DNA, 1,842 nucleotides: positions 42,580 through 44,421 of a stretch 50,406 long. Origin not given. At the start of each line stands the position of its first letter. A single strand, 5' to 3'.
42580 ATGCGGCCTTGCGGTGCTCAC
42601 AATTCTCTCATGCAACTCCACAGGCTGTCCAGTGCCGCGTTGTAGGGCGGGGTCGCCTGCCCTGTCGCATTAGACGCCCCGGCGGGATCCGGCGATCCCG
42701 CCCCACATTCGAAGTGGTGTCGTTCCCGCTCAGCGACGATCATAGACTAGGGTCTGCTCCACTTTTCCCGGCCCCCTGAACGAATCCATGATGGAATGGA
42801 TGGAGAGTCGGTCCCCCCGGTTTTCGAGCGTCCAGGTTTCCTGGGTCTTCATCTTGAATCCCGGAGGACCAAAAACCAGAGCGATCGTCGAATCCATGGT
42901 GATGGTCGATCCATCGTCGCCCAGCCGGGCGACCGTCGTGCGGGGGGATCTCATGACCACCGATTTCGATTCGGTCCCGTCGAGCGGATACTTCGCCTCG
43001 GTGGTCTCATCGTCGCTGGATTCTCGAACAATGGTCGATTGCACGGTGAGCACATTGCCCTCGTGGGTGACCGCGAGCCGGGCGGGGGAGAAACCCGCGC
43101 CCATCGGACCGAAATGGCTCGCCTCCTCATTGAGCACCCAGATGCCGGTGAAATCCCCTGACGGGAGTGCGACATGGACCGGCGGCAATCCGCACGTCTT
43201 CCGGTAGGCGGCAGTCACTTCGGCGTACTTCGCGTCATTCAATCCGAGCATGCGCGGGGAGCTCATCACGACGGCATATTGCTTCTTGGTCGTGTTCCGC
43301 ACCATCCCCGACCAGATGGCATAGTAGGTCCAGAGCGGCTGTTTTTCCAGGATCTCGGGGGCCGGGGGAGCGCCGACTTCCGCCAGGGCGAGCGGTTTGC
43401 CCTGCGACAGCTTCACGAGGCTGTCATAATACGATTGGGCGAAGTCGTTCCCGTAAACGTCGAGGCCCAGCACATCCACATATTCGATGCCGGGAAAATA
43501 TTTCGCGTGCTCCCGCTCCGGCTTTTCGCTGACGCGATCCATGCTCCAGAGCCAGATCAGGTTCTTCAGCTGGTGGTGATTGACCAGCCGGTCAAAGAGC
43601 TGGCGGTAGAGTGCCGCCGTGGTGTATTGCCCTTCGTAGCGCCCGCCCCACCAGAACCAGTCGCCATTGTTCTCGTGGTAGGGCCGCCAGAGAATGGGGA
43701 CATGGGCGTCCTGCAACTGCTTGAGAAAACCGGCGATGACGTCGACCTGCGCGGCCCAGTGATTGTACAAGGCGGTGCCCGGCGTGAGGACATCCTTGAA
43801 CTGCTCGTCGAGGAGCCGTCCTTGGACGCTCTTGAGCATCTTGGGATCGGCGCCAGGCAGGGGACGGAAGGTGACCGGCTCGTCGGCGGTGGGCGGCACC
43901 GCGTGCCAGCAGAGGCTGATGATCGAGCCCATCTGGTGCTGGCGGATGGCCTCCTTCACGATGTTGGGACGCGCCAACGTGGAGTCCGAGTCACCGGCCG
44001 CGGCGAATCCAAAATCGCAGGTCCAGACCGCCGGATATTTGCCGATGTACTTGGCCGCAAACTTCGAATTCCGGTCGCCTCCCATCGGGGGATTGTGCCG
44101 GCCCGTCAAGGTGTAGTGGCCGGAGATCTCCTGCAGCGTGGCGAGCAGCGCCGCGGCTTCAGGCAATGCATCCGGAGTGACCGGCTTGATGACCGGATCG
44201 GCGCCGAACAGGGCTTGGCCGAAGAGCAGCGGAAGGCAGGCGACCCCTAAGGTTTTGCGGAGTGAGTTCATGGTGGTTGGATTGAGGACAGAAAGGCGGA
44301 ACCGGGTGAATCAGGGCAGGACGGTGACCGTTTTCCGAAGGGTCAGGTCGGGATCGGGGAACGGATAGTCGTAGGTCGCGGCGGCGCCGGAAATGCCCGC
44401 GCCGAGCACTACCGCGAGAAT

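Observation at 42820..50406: ~7.6-kb near-spacerless palindrome mirroring a GH26/GH5 glycan-degradation locus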

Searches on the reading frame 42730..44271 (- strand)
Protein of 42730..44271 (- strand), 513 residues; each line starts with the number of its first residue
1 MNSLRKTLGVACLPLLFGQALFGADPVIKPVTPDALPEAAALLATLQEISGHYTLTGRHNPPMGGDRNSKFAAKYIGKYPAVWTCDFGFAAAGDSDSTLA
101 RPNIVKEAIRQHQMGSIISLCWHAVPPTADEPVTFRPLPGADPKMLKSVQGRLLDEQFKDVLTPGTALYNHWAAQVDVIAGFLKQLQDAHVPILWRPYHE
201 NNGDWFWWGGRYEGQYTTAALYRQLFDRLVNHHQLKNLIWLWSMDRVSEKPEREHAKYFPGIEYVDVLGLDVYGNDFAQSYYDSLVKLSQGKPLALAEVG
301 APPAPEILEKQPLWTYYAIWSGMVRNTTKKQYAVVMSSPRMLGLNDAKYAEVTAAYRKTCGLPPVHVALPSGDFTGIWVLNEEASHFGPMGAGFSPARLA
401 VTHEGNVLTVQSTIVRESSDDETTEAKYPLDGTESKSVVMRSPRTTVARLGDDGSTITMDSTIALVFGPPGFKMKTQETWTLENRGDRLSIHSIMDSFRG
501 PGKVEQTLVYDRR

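Call 6: search_protein_families(library=pfam, proteins=[window:42730-44271:-], max_evalue=0.01)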
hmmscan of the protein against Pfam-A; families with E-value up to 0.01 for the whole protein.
window:42730-44271:- (513 aa): 1 family
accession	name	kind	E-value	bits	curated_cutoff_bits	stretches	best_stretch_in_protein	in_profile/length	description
PF02156.21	Glyco_hydro_26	-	4.8e-49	167.8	20.2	1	31-330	1-291/311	Glycosyl hydrolase family 26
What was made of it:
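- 42730..44271 (-): GH26 mannanase gene, left copy. Intact at 513 aa and identical to the gene on independent contig L001. Call 6 (PF02156, E 4.8e-49).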

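Call 7: find_encoding_contigs(protein=window:42730-44271:-, flank=10000, max_places=10)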
Protein window:42730-44271:- (513 aa): 1 contig read that carries it; 1 place shown.
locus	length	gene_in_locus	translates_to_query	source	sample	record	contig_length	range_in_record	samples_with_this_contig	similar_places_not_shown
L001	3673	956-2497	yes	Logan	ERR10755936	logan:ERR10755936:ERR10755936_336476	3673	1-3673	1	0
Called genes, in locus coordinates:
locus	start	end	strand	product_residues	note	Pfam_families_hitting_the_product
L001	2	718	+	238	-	?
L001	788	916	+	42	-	-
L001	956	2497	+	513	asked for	PF02156:Glyco_hydro_26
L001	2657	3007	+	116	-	PF02311:AraC_binding (weak), PF07883:Cupin_2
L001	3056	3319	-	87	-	-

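Call 14: find_homologous_proteins(query=window:42730-44271:-, max_evalue=1e-30)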
Query window:42730-44271:- (513 aa): 2452 proteins with E <= 1e-30 among 8000 candidates; the best 120 are listed.
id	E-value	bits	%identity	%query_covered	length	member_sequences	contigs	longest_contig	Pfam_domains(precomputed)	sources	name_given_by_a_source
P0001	0.0e+0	1202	100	100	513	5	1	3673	PF02156.22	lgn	-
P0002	0.0e+0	1070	88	100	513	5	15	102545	PF02156.22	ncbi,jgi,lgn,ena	jgi:mannan endo-1,4-beta-mannosidase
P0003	0.0e+0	1061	89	98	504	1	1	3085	PF02156.22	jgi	jgi:mannan endo-1,4-beta-mannosidase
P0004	0.0e+0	1044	87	100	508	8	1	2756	PF02156.22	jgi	jgi:mannan endo-1,4-beta-mannosidase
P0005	1.1e-296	1003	82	100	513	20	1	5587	PF02156.22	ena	-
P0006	5.1e-276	935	78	100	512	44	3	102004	PF02156.22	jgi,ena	-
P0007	1.2e-274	930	77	100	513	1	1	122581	PF02156.22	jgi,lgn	jgi:mannan endo-1,4-beta-mannosidase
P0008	2.5e-272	923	77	100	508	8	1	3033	PF02156.22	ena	-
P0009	3.4e-272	922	78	100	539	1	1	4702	PF02156.22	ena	-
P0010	3.5e-272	922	76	100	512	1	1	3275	PF02156.22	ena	-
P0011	3.2e-266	902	75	100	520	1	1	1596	PF02156.22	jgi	jgi:mannan endo-1,4-beta-mannosidase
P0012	6.7e-262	888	74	100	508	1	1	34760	PF02156.22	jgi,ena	-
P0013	8.6e-257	871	73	100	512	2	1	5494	PF02156.22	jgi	jgi:mannan endo-1,4-beta-mannosidase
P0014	3.2e-256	869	72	100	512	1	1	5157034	PF02156.22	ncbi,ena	-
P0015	9.1e-251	851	71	100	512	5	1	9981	PF02156.22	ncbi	-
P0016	1.0e-246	838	72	95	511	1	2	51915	PF02156.22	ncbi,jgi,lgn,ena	jgi:mannan endo-1,4-beta-mannosidase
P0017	4.1e-235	800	67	100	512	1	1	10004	PF02156.22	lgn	-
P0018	1.3e-234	798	69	94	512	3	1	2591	PF02156.22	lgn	-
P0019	5.1e-233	793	67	99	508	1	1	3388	PF02156.22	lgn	-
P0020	2.8e-231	787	66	100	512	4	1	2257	PF02156.22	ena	-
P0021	1.0e-227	775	65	99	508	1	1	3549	PF02156.22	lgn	-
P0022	1.7e-227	775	86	74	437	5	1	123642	PF02156.22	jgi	jgi:mannan endo-1,4-beta-mannosidase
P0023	6.6e-225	766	67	98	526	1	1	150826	PF02156.22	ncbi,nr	ncbi:MAG TPA: glycosyl hydrolase [Candidatus Didemnitutus sp.]|nr:glycosyl hydrolase [Candidatus Did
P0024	1.0e-224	765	67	96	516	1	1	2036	PF02156.22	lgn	-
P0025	3.0e-223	761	66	100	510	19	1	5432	PF02156.22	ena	-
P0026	4.2e-223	760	64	100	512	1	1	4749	PF02156.22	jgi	-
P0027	1.7e-222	758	65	100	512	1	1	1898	PF02156.22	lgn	-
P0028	5.4e-222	757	66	95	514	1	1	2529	PF02156.22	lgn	-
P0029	1.1e-221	756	66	100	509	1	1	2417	PF02156.22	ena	-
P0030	1.5e-220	752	65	100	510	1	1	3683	PF02156.22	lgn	-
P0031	4.4e-220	750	64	100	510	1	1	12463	PF02156.22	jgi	jgi:mannan endo-1,4-beta-mannosidase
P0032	5.6e-220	750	64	100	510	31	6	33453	PF02156.22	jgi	jgi:mannan endo-1,4-beta-mannosidase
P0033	1.2e-219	749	65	100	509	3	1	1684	PF02156.22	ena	-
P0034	3.1e-219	747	63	100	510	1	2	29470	PF02156.22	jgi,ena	-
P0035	8.0e-219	746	64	100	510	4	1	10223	PF02156.22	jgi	-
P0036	1.5e-218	745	64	98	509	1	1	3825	PF02156.22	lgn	-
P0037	1.5e-218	745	65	97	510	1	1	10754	PF02156.22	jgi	jgi:mannan endo-1,4-beta-mannosidase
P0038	1.1e-217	742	63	100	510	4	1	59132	PF02156.22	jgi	jgi:mannan endo-1,4-beta-mannosidase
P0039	3.7e-217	741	64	100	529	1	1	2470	PF02156.22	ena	-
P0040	5.9e-217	740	63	100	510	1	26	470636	PF02156.22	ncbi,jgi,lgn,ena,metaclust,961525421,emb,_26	jgi:mannan endo-1,4-beta-mannosidase|metaclust:\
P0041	9.0e-217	739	63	100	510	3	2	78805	PF02156.22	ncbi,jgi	-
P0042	9.6e-217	739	64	100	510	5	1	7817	PF02156.22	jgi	jgi:mannan endo-1,4-beta-mannosidase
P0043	1.0e-216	739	65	100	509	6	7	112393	PF02156.22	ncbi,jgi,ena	-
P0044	1.3e-216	739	64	99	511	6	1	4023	PF02156.22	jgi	jgi:mannan endo-1,4-beta-mannosidase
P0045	2.1e-216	738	64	96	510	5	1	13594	PF02156.22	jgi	jgi:mannan endo-1,4-beta-mannosidase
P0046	3.0e-216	738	65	96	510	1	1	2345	PF02156.22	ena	-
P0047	4.3e-216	737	63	100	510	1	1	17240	PF02156.22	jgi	jgi:mannan endo-1,4-beta-mannosidase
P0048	6.8e-216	736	66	95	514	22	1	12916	PF02156.22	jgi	jgi:mannan endo-1,4-beta-mannosidase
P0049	6.9e-216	736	63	100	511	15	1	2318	PF02156.22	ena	-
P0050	3.2e-215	734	63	100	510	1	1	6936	PF02156.22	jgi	jgi:mannan endo-1,4-beta-mannosidase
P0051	4.4e-215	734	63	100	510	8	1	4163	PF02156.22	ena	-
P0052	1.9e-214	732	64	100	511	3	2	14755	PF02156.22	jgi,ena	jgi:mannan endo-1,4-beta-mannosidase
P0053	2.9e-214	731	64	99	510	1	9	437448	PF02156.22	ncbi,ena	-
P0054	4.0e-214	731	65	95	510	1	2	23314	PF02156.22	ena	-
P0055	4.5e-214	730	63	98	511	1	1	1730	PF02156.22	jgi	-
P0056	4.7e-214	730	64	96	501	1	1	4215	PF02156.22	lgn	-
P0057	1.2e-213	729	63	100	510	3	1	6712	PF02156.22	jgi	jgi:hypothetical protein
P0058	4.5e-213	727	63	98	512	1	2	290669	PF02156.22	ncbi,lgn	ncbi:MAG: glycosyl hydrolase [Verrucomicrobiota bacterium]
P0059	5.2e-213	727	64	95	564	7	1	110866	PF02156.22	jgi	-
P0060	5.9e-213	727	63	100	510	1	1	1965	PF02156.22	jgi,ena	-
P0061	6.4e-213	727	64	99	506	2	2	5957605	PF02156.22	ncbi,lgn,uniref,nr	ncbi:glycoside hydrolase family 26 protein [Opitutus terrae]|uniref:Mannan endo-1,4-beta-mannosidase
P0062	6.6e-213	727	64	95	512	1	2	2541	PF02156.22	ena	-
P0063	1.1e-212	726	64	98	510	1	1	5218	PF02156.22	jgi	jgi:mannan endo-1,4-beta-mannosidase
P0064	1.6e-212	725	63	100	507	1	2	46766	PF02156.22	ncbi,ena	-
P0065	2.5e-212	725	63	94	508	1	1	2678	PF02156.22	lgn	-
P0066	2.7e-212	724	63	100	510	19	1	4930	PF02156.22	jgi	jgi:mannan endo-1,4-beta-mannosidase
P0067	3.2e-212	724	62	100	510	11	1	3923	PF02156.22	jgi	jgi:mannan endo-1,4-beta-mannosidase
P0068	6.2e-212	723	64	95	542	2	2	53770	PF02156.22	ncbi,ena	-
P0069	6.7e-212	723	63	100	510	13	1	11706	PF02156.22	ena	-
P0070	1.2e-211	722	62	100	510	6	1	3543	PF02156.22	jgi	jgi:mannan endo-1,4-beta-mannosidase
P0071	1.2e-211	722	63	97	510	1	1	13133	PF02156.22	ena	-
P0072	1.4e-211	722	62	98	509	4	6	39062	PF02156.22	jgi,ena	-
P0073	2.1e-211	722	63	97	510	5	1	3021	PF02156.22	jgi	-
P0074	2.2e-211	721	65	95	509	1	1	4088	PF02156.22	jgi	jgi:mannan endo-1,4-beta-mannosidase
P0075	3.0e-211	721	62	99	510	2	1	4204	PF02156.22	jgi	jgi:mannan endo-1,4-beta-mannosidase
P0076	3.8e-211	721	62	100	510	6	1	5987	PF02156.22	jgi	jgi:mannan endo-1,4-beta-mannosidase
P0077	4.5e-211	720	63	98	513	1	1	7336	PF02156.22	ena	-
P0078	6.4e-211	720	64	95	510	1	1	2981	PF02156.22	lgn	-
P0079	8.0e-211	720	62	99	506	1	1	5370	PF02156.22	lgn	-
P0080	1.3e-210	719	63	99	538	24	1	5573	PF02156.22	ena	-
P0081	1.6e-210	719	62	100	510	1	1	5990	PF02156.22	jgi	jgi:mannan endo-1,4-beta-mannosidase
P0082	2.4e-210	718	64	96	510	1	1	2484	PF02156.22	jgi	jgi:mannan endo-1,4-beta-mannosidase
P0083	3.2e-210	718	62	100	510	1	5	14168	PF02156.22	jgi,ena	jgi:mannan endo-1,4-beta-mannosidase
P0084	3.3e-210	718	63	95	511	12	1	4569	PF02156.22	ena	-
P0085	7.0e-210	717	64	94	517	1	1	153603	PF02156.22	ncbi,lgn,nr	ncbi:MAG TPA: glycosyl hydrolase [Opitutaceae bacterium]|nr:glycosyl hydrolase [Opitutaceae bacteriu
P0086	7.2e-210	717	63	100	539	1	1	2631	PF02156.22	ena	-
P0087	8.5e-210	716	63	100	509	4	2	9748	PF02156.22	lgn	-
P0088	1.0e-209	716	61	100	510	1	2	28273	PF02156.22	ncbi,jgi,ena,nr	ncbi:MAG TPA: glycosyl hydrolase [Opitutaceae bacterium]|nr:glycosyl hydrolase [Opitutaceae bacteriu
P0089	1.6e-209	715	64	95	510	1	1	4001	PF02156.22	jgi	jgi:mannan endo-1,4-beta-mannosidase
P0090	1.7e-209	715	61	100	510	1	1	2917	PF02156.22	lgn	-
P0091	2.1e-209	715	64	94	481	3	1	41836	PF02156.22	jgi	-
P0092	2.2e-209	715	62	96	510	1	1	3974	PF02156.22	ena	-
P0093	2.3e-209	715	61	100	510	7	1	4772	PF02156.22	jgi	-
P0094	3.2e-209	714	63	97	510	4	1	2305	PF02156.22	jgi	jgi:mannan endo-1,4-beta-mannosidase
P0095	3.6e-209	714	63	98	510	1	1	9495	PF02156.22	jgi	jgi:mannan endo-1,4-beta-mannosidase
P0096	3.8e-209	714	62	99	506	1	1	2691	PF02156.22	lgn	-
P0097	4.0e-209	714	62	96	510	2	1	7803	PF02156.22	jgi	jgi:mannan endo-1,4-beta-mannosidase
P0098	5.7e-209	714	62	100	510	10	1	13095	PF02156.22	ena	-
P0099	9.3e-209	713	62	100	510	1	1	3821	PF02156.22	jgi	jgi:mannan endo-1,4-beta-mannosidase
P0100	2.8e-208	711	63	96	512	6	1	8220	PF02156.22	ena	-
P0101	2.8e-208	711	62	98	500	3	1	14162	PF02156.22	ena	-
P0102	3.5e-208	711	63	96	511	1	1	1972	PF02156.22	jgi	jgi:mannan endo-1,4-beta-mannosidase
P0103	3.7e-208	711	63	94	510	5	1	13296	PF02156.22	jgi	jgi:mannan endo-1,4-beta-mannosidase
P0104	4.1e-208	711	61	100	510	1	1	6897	PF02156.22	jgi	jgi:mannan endo-1,4-beta-mannosidase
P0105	4.5e-208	711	61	100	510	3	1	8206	PF02156.22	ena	-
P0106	5.3e-208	710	61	99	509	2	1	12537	PF02156.22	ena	-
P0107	5.5e-208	710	62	99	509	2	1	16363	PF02156.22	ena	-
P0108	8.6e-208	710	62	100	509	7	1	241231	PF02156.22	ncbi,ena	-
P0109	9.1e-208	710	62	98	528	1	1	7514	PF02156.22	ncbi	-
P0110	1.2e-207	709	60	100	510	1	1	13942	PF02156.22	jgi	jgi:mannan endo-1,4-beta-mannosidase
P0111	2.6e-207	708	62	99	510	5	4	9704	PF02156.22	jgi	jgi:mannan endo-1,4-beta-mannosidase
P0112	4.8e-207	707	61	100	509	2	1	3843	PF02156.22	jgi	-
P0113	5.5e-207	707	60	100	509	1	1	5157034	PF02156.22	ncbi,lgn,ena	-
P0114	7.5e-207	707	62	99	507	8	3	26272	PF02156.22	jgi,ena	-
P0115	8.6e-207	706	61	99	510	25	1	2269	PF02156.22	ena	-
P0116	1.1e-206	706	63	95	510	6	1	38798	PF02156.22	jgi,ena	-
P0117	1.2e-206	706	63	95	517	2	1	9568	PF02156.22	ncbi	-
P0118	1.3e-206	706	64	95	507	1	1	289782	PF02156.22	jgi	jgi:mannan endo-1,4-beta-mannosidase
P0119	1.4e-206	706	62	100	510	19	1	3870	PF02156.22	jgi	jgi:mannan endo-1,4-beta-mannosidase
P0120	4.0e-206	704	63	97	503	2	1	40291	PF02156.22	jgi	jgi:mannan endo-1,4-beta-mannosidase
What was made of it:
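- P0014 and P0113 lie on one 5.16-Mb contig (call 14).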

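Call 18: find_encoding_contigs(protein=P0002, flank=10000, max_places=6)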
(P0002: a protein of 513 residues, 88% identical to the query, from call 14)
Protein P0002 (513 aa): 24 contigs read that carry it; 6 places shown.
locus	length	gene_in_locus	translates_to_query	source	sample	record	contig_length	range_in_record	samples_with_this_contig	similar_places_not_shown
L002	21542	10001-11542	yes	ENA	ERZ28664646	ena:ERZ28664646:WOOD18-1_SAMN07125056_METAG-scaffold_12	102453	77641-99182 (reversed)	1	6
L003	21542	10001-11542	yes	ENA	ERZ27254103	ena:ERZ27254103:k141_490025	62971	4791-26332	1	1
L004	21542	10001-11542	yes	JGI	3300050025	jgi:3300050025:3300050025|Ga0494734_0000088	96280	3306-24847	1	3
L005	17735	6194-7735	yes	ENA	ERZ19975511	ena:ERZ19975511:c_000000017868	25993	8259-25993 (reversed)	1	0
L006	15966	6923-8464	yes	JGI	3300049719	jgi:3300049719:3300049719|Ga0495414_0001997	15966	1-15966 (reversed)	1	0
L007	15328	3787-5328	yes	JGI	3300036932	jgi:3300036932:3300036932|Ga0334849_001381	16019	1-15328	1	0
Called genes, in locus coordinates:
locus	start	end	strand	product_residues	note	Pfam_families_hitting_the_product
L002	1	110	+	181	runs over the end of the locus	PF02245:Pur_DNA_glyco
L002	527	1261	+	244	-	-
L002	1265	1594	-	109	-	-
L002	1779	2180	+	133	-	-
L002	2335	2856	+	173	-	-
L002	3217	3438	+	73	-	PF22180:RH3_dom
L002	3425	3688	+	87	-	PF05016:ParE_toxin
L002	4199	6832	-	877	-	PF22666:Glyco_hydro_2_N2, PF00703:Glyco_hydro_2, PF18368:Ig_GlcNase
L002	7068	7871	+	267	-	-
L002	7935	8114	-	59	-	-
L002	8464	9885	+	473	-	PF00150:Cellulase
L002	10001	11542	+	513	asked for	PF02156:Glyco_hydro_26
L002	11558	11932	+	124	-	PF02311:AraC_binding, PF05899:Cupin_3 (faint), PF07883:Cupin_2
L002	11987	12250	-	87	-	-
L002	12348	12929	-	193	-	-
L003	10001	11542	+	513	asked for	PF02156:Glyco_hydro_26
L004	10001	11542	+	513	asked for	PF02156:Glyco_hydro_26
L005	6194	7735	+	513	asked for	PF02156:Glyco_hydro_26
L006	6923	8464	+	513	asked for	PF02156:Glyco_hydro_26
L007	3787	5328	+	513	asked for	PF02156:Glyco_hydro_26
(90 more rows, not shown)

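Call 21: list_cluster_members(proteins=[P0001])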
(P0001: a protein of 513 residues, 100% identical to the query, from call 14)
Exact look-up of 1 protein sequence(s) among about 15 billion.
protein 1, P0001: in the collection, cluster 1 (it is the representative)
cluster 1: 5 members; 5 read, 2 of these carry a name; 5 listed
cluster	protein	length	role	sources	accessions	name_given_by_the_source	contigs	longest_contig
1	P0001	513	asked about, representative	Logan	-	-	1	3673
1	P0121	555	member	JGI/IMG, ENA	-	mannan endo-1,4-beta-mannosidase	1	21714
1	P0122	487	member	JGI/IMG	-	mannan endo-1,4-beta-mannosidase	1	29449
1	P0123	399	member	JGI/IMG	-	-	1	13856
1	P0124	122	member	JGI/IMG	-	-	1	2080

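Call 23: find_encoding_contigs(protein=P0121, flank=10000, max_places=4)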
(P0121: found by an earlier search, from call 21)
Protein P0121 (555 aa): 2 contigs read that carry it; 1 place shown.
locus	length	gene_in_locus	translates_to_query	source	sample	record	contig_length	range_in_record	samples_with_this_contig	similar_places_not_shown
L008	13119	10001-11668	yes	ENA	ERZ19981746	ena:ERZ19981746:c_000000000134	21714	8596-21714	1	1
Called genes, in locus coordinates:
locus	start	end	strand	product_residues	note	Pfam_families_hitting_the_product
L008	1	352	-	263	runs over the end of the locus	PF08543:Phos_pyr_kin, PF00294:PfkB (weak)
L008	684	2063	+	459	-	PF05496:RuvB_N, PF13191:AAA_16 (faint), PF00004:AAA, PF07728:AAA_5 (faint), PF16193:AAA_assoc_2, PF12002:MgsA_C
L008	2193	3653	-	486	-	PF00672:HAMP, PF00512:HisKA, PF13581:HATPase_c_2 (weak), PF02518:HATPase_c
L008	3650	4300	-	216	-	PF00072:Response_reg, PF00486:Trans_reg_C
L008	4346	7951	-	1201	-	PF00754:F5_F8_type_C, PF22633:F5_F8_type_C_2, PF22666:Glyco_hydro_2_N2, PF00703:Glyco_hydro_2, PF18368:Ig_GlcNase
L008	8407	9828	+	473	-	PF00150:Cellulase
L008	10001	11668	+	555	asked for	PF02156:Glyco_hydro_26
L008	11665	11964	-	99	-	PF00381:PTS-HPr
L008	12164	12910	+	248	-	PF02348:CTP_transf_3, PF12804:NTP_transf_3 (weak)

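Call 24: find_encoding_contigs(protein=P0122, flank=10000, max_places=4)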
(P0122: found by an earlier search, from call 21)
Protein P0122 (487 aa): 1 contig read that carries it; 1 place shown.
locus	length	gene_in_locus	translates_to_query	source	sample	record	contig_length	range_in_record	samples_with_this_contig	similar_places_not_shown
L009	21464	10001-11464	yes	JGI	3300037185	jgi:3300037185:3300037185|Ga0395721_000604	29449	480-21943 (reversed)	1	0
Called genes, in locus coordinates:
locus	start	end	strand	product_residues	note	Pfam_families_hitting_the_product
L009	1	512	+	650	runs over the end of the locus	PF02743:dCache_1, PF00015:MCPsignal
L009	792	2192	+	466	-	PF05496:RuvB_N, PF13191:AAA_16 (faint), PF00004:AAA, PF07728:AAA_5 (faint), PF16193:AAA_assoc_2, PF12002:MgsA_C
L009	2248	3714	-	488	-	PF00672:HAMP, PF00512:HisKA, PF13581:HATPase_c_2 (weak), PF02518:HATPase_c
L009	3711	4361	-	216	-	PF00072:Response_reg, PF00486:Trans_reg_C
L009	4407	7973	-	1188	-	PF00754:F5_F8_type_C, PF22633:F5_F8_type_C_2, PF22666:Glyco_hydro_2_N2, PF00703:Glyco_hydro_2, PF18368:Ig_GlcNase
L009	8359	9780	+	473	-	PF00150:Cellulase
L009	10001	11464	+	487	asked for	PF02156:Glyco_hydro_26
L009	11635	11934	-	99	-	PF00381:PTS-HPr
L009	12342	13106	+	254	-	PF02348:CTP_transf_3, PF12804:NTP_transf_3 (weak)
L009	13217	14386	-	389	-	PF00988:CPSase_sm_chain, PF00117:GATase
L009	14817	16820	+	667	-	PF13520:AA_permease_2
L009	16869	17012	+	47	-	-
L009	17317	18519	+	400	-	PF04055:Radical_SAM, PF12544:LAM_C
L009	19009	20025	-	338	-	PF01850:PIN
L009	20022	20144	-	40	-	-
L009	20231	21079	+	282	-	PF02153:PDH_N, PF20463:PDH_C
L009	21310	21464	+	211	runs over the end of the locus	?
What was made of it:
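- On Genuine inverted duplication / long palindrome: Relatives are single-copy (calls 18, 23, 24).
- The GH2-GH5-GH26 cassette occurs in two different genomic contexts in related lineages (calls 18, 23, 24).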
